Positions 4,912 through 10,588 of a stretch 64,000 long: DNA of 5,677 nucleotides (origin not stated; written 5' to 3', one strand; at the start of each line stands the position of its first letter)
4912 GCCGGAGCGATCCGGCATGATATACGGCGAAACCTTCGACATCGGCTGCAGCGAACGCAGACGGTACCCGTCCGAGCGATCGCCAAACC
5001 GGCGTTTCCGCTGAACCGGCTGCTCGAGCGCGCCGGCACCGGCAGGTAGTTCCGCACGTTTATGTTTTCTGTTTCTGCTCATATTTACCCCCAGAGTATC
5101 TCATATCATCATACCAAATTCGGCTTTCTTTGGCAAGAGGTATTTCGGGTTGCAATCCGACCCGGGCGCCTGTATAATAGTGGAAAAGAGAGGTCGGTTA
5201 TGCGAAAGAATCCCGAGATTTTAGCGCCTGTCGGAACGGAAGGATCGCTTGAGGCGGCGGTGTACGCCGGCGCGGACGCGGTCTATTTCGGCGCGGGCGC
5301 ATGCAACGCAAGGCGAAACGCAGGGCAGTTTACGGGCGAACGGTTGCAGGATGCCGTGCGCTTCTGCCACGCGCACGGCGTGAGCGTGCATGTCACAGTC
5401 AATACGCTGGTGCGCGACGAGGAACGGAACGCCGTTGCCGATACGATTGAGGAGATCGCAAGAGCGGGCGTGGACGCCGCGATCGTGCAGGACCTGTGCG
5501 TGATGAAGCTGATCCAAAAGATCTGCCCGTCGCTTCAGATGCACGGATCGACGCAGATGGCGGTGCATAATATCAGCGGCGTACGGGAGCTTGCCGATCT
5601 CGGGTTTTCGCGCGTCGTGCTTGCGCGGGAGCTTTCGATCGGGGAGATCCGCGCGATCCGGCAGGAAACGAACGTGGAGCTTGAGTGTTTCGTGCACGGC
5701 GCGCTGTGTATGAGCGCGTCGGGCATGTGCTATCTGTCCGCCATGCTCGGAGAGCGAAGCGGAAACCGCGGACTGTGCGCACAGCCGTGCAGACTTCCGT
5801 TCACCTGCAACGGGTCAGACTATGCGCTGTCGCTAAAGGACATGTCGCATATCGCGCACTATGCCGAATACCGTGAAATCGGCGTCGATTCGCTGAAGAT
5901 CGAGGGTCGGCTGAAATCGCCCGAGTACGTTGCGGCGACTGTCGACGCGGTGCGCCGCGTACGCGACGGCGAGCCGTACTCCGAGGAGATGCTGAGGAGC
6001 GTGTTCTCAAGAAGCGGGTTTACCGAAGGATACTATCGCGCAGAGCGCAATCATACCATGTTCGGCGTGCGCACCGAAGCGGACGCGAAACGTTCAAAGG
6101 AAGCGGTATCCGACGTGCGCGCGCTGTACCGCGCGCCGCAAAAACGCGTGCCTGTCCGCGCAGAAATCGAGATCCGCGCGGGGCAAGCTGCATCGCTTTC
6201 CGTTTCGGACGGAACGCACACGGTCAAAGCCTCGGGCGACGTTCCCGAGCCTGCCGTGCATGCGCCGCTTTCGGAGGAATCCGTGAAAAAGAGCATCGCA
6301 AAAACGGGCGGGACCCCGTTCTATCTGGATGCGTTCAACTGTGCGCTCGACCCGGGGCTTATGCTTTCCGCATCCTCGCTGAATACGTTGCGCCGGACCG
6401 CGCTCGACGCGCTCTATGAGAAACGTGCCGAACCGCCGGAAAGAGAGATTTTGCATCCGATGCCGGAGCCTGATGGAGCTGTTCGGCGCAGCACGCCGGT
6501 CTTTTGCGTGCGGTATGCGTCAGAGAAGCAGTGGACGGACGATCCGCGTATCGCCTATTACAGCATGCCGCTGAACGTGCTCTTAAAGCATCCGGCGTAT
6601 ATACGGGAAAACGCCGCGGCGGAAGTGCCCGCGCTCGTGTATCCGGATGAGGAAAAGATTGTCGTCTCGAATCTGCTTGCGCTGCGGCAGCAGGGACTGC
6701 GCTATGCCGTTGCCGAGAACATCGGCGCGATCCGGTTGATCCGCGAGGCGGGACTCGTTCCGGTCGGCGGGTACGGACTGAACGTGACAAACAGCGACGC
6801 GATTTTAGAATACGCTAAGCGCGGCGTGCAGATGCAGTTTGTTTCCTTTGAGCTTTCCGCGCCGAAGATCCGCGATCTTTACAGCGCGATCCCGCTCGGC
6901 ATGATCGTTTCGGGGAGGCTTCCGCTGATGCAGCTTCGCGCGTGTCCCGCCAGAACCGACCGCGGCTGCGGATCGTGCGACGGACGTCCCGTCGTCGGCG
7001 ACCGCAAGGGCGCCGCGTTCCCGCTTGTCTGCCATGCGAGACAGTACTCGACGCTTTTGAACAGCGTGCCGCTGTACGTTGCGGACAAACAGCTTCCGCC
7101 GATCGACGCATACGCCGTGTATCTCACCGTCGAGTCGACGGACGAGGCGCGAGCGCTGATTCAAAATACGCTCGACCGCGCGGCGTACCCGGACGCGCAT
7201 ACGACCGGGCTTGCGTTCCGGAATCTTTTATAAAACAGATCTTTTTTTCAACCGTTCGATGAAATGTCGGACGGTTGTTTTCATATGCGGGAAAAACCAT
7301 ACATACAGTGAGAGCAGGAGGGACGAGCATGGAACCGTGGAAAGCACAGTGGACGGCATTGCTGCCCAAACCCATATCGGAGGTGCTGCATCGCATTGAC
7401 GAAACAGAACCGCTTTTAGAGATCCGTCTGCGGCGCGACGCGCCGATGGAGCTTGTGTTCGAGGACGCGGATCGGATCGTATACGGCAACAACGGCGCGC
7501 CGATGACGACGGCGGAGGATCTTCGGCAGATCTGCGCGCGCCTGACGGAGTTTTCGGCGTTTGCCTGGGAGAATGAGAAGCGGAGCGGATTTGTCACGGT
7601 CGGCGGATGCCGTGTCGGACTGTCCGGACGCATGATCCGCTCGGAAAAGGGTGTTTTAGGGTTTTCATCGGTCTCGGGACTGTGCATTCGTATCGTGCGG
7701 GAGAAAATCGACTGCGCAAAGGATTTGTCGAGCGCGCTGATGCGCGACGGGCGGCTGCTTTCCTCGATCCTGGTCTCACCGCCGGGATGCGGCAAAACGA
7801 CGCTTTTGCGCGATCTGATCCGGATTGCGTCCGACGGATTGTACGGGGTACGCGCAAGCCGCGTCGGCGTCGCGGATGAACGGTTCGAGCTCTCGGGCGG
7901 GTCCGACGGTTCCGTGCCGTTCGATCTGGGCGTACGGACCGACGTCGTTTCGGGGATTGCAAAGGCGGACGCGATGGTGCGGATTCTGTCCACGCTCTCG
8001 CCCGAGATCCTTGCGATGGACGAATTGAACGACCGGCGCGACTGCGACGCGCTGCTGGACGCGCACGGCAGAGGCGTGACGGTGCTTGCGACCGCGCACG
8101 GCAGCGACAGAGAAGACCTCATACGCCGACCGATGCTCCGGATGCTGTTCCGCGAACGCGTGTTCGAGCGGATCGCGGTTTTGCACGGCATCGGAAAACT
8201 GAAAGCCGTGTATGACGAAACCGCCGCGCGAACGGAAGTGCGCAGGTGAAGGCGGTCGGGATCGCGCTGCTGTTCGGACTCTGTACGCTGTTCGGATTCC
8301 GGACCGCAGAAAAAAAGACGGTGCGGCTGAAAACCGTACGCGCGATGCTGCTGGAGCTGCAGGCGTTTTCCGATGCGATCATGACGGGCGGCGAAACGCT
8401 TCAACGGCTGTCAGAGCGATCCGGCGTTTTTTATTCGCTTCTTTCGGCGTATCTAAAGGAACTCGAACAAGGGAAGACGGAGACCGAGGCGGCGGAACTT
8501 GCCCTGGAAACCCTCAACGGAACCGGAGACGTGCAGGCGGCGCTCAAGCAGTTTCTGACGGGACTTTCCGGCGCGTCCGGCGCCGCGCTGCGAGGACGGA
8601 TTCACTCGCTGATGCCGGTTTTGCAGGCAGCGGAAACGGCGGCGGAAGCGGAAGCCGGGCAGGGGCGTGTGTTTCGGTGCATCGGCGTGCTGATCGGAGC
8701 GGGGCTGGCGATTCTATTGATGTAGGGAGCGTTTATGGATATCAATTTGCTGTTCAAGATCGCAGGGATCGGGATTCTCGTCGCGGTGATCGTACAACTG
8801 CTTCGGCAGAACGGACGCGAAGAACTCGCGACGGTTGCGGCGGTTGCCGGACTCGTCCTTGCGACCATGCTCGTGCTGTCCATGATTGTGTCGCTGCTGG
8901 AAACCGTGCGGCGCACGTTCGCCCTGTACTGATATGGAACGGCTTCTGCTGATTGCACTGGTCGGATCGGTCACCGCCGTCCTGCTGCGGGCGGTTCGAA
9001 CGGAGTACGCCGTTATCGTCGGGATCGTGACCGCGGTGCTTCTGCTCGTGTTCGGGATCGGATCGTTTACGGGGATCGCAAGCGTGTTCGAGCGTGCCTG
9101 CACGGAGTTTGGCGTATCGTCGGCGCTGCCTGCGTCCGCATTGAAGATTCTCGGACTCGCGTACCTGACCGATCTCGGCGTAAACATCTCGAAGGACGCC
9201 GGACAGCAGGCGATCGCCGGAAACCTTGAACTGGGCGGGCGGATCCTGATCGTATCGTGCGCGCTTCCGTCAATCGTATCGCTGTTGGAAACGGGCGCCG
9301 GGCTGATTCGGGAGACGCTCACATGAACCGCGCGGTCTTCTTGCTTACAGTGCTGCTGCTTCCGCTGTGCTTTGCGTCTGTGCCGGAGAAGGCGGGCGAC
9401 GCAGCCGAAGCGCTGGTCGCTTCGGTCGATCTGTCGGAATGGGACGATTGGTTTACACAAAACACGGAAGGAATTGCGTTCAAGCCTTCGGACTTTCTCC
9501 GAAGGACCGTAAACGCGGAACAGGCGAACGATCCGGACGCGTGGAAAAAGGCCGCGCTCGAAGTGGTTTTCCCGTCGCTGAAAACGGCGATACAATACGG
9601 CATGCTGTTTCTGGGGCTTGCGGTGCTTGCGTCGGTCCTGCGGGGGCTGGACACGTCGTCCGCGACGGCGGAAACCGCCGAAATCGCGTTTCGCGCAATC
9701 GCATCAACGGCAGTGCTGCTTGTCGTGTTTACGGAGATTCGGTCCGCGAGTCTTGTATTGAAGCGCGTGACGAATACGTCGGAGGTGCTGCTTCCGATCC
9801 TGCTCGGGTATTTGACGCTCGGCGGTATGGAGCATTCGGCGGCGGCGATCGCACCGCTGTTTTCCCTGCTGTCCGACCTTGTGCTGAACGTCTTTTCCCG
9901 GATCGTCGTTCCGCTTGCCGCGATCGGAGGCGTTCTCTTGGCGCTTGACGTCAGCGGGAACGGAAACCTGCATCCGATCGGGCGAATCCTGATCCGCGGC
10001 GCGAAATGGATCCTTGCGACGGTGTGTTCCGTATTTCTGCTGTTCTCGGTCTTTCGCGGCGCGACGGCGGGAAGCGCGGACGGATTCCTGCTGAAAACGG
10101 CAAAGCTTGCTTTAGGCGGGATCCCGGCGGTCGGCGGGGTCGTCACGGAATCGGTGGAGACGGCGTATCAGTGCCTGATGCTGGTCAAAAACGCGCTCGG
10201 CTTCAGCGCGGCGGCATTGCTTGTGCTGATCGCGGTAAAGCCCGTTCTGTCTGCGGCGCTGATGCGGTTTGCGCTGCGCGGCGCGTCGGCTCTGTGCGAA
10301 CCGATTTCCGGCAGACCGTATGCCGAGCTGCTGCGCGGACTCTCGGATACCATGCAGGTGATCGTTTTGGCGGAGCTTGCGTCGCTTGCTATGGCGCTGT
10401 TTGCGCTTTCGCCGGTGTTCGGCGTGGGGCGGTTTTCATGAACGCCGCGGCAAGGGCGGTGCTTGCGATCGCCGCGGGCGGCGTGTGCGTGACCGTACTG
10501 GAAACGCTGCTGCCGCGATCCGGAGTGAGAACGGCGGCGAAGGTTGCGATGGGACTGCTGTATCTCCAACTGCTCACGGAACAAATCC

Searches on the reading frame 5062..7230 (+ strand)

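Call 15: search_protein_families(library=pfam, proteins=[window:5062-7230:+], max_evalue=0.001)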
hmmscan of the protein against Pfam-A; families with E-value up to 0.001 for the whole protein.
window:5062-7230:+ (723 aa): 2 families
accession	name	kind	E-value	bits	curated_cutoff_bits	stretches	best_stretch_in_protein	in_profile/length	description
PF01136.24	Peptidase_U32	-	2e-68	230.6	22.4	1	124-328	3-230/233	Peptidase family U32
PF12392.13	DUF3656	-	3e-21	76.6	22.1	1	350-455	11-108/109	Collagenase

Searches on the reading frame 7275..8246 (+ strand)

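Call 15: search_protein_families(library=pfam, proteins=[window:7275-8246:+], max_evalue=0.001)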
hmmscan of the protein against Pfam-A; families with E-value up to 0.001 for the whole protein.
window:7275-8246:+ (324 aa): 1 family
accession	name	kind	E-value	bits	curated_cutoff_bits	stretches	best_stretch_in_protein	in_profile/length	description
PF19568.5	Spore_III_AA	-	8.3e-66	222.6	27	1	29-317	10-303/306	Sporulation stage III, protein AA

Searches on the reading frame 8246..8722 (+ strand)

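Call 15: search_protein_families(library=pfam, proteins=[window:8246-8722:+], max_evalue=0.001)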
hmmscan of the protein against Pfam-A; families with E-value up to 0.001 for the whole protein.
window:8246-8722:+ (159 aa): 1 family
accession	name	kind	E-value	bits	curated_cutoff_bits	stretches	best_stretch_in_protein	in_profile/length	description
PF09548.15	Spore_III_AB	-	2.6e-12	47.5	32.5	1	2-159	1-170/170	Stage III sporulation protein AB (spore_III_AB)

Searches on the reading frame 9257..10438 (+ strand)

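Call 15: search_protein_families(library=pfam, proteins=[window:9257-10438:+], max_evalue=0.001)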
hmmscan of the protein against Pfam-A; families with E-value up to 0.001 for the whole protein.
window:9257-10438:+ (394 aa): 1 family
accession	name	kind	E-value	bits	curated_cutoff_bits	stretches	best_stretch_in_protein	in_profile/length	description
PF09546.15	Spore_III_AE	-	5.7e-42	144.5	27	1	78-386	4-316/321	Stage III sporulation protein AE (spore_III_AE)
